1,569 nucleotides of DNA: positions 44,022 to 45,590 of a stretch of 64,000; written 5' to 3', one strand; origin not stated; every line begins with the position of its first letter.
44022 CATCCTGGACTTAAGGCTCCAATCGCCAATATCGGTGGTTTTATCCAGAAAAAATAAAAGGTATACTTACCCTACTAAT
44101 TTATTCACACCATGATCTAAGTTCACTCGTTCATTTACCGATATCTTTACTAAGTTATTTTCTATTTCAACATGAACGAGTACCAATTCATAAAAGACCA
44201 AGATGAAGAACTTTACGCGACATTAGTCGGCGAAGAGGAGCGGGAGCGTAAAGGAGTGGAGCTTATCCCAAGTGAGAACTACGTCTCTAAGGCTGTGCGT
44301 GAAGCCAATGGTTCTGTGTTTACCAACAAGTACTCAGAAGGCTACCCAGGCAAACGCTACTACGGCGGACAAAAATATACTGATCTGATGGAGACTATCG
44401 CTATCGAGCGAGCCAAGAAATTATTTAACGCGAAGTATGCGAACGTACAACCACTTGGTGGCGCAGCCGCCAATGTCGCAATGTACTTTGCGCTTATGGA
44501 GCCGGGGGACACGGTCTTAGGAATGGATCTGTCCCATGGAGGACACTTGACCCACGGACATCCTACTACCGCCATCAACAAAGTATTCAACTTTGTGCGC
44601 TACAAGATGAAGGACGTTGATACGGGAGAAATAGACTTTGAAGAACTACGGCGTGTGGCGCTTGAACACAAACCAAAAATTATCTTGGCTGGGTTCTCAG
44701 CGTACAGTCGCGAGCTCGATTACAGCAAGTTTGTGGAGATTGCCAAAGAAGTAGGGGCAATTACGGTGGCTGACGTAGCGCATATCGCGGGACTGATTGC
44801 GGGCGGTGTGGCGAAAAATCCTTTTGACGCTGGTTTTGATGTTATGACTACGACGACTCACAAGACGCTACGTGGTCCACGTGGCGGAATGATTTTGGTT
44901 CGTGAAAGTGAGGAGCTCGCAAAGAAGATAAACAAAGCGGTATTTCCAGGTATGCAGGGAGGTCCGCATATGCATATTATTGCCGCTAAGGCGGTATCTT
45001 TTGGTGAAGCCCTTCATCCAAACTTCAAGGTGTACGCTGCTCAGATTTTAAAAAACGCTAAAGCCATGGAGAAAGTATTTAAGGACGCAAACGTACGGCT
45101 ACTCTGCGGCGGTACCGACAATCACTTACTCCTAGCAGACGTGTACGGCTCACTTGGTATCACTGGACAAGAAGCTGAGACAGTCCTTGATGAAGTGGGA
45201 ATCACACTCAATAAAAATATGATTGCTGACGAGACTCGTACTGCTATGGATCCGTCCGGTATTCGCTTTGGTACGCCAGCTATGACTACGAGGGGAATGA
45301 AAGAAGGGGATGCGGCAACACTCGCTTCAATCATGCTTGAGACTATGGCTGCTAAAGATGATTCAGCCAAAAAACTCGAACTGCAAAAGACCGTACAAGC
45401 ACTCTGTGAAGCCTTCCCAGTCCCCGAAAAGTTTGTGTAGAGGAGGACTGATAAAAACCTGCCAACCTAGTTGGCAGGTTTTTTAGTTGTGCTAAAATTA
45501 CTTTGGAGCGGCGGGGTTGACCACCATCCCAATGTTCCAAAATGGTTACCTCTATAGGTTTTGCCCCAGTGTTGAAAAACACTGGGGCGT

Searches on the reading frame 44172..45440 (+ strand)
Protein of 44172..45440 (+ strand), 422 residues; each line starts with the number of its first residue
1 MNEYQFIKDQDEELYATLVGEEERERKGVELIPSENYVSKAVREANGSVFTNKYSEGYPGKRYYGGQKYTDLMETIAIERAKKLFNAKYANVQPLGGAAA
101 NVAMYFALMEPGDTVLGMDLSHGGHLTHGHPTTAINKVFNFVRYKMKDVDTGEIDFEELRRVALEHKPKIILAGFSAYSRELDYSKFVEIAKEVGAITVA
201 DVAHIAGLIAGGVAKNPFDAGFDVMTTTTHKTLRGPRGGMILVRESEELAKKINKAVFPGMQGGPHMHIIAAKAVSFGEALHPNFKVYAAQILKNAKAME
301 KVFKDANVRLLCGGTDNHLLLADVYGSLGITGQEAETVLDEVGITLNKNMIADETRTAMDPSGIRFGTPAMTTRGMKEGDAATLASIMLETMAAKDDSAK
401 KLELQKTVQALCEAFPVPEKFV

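Call 34: search_protein_families(library=pfam, proteins=[window:44172-45440:+], max_evalue=0.001)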
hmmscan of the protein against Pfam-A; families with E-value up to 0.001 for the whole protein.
window:44172-45440:+ (422 aa): 3 families
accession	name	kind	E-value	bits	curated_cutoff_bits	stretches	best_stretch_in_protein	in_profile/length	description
PF00464.25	SHMT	-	1.9e-149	498.1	27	1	7-387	1-398/399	Serine hydroxymethyltransferase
PF00155.27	Aminotran_1_2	-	1.6e-09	37.9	19.7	1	63-374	38-352/361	Aminotransferase class I and II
PF01053.26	Cys_Met_Meta_PP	-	3.2e-06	26.4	27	1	74-256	54-225/381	Cys/Met metabolism PLP-dependent enzyme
